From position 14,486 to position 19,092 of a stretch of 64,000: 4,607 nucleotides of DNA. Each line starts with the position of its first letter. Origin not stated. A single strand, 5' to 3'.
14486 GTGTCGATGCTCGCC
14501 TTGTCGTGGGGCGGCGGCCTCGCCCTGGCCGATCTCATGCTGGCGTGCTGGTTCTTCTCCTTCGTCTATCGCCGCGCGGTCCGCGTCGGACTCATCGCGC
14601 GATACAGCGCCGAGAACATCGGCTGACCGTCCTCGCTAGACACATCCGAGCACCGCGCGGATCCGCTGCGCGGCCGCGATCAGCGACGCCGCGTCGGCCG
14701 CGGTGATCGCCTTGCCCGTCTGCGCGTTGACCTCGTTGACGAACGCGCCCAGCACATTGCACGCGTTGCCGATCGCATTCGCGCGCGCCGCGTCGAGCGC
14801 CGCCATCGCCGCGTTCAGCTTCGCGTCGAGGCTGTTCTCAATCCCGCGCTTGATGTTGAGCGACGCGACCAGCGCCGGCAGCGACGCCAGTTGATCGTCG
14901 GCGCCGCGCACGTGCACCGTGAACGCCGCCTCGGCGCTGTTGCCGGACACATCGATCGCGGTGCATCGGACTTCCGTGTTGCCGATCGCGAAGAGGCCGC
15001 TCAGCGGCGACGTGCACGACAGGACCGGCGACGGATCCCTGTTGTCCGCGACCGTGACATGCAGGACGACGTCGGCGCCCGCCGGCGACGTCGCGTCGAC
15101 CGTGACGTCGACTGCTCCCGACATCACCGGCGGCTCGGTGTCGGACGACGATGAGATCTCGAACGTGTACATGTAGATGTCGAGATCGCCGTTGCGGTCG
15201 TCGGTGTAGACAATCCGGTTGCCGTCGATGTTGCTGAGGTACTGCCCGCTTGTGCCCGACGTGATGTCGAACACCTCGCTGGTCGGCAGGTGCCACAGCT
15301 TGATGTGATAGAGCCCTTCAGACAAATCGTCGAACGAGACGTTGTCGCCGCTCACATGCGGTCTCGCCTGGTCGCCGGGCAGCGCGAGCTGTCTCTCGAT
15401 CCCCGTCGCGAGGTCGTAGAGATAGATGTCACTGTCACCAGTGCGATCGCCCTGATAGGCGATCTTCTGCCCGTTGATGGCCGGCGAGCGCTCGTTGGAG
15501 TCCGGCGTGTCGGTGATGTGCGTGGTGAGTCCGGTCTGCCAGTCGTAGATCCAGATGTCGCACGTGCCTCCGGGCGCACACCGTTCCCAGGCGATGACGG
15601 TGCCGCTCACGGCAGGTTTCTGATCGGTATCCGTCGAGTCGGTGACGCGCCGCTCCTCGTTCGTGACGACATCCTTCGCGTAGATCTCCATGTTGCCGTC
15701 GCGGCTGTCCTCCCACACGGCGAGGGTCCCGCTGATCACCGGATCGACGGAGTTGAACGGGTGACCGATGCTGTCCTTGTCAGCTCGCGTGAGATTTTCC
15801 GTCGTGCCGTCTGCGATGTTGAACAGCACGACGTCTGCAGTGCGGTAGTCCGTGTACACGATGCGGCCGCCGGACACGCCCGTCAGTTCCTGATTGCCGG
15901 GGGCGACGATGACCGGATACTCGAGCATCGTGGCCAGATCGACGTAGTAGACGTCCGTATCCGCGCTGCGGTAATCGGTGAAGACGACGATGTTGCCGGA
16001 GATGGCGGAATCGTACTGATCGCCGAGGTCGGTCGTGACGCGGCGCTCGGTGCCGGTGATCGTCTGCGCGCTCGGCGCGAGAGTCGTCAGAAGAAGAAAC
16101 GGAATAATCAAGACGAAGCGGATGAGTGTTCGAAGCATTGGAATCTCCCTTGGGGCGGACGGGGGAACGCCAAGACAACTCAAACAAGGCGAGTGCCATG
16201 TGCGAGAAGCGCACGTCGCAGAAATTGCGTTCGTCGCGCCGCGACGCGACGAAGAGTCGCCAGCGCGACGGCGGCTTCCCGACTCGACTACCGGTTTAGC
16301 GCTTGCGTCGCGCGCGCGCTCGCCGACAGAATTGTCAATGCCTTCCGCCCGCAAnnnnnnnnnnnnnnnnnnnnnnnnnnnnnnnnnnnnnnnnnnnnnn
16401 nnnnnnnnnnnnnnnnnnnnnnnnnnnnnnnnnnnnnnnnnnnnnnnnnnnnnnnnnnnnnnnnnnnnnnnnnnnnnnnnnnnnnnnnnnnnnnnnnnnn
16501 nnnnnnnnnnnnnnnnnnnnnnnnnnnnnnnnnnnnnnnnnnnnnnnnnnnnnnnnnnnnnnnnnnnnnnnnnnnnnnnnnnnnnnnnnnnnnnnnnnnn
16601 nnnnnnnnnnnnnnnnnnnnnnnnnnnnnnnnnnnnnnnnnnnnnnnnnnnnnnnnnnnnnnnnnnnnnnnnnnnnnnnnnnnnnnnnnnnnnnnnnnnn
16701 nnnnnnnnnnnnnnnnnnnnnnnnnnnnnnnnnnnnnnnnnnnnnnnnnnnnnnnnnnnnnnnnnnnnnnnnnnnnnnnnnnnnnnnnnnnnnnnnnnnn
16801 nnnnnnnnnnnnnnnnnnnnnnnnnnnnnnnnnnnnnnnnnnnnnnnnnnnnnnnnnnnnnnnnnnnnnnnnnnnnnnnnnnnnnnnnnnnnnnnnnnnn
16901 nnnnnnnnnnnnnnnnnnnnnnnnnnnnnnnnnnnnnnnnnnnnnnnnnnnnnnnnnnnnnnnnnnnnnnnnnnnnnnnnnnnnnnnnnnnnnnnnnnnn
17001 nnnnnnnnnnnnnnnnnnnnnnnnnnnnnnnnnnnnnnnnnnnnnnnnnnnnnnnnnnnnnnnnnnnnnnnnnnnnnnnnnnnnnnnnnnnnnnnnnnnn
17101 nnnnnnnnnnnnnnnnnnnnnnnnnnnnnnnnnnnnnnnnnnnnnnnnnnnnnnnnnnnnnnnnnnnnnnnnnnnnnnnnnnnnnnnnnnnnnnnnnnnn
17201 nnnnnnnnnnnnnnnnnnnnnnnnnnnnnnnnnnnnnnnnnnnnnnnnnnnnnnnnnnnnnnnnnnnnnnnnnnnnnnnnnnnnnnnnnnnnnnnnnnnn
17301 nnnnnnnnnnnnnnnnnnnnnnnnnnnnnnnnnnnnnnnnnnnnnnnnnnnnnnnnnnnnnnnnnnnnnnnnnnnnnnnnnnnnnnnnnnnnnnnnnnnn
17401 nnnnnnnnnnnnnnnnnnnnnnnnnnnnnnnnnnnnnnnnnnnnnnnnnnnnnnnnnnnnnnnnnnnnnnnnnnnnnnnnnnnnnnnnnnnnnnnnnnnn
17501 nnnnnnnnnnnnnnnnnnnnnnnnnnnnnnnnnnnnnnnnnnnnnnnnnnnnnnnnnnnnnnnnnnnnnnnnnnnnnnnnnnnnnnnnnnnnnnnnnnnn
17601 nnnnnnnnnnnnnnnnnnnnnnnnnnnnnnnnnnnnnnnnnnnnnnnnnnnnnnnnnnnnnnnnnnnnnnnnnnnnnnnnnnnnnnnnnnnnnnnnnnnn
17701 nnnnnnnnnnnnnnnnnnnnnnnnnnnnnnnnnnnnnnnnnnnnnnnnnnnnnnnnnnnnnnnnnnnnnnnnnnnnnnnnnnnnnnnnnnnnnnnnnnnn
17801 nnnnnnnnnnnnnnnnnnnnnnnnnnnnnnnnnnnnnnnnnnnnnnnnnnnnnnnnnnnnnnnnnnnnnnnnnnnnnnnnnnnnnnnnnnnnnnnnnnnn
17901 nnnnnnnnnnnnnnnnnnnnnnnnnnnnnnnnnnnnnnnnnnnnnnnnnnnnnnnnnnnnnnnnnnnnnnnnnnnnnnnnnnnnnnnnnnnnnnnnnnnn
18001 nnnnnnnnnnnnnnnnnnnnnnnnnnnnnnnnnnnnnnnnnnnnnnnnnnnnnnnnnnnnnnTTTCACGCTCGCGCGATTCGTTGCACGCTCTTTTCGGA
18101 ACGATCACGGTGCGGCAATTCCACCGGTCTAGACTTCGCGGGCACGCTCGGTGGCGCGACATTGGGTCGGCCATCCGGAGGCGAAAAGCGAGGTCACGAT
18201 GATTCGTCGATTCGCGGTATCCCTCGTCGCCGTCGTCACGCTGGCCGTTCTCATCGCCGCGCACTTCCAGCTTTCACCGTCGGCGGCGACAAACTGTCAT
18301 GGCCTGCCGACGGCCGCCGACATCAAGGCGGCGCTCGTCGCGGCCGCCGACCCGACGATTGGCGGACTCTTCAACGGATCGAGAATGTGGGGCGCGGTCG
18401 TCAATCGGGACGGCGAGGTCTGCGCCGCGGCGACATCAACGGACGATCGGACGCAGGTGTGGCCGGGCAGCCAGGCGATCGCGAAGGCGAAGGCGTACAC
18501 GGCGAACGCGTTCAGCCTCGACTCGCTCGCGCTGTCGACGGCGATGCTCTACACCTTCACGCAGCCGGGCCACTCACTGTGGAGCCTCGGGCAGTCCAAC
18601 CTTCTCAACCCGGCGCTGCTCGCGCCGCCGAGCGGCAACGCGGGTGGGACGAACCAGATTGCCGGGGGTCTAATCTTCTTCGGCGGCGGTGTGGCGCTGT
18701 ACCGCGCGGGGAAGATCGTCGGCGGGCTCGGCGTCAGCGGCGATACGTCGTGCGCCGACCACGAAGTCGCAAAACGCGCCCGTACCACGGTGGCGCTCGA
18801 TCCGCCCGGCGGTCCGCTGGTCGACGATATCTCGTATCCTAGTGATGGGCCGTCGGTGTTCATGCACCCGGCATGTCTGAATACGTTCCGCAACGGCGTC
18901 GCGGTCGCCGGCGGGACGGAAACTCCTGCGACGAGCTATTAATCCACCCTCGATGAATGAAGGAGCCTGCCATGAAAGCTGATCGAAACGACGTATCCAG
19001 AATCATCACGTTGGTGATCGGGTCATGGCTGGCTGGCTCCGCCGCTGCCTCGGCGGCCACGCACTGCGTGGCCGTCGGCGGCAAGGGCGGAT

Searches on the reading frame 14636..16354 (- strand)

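Call 12: search_protein_families(library=pfam, proteins=[window:14636-16354:-], max_evalue=0.001)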
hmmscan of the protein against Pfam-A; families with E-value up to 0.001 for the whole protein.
window:14636-16354:- (572 aa): 2 families
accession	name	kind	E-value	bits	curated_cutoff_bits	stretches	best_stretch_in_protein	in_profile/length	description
PF07676.18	PD40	-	4.3e-06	27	20.9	0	377-395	19-38/38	WD40-like Beta Propeller Repeat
PF02494.22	HYR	-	1.4e-05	25.8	21.7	1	405-482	2-81/81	HYR domain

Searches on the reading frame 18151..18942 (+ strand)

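Call 12: search_protein_families(library=pfam, proteins=[window:18151-18942:+], max_evalue=0.001)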
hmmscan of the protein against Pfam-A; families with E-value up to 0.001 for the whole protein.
window:18151-18942:+ (263 aa): 1 family
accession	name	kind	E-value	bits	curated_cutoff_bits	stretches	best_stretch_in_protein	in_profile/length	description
PF03928.20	HbpS-like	-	6.9e-17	62.1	25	1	69-210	20-126/128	Haem degrading protein HbpS-like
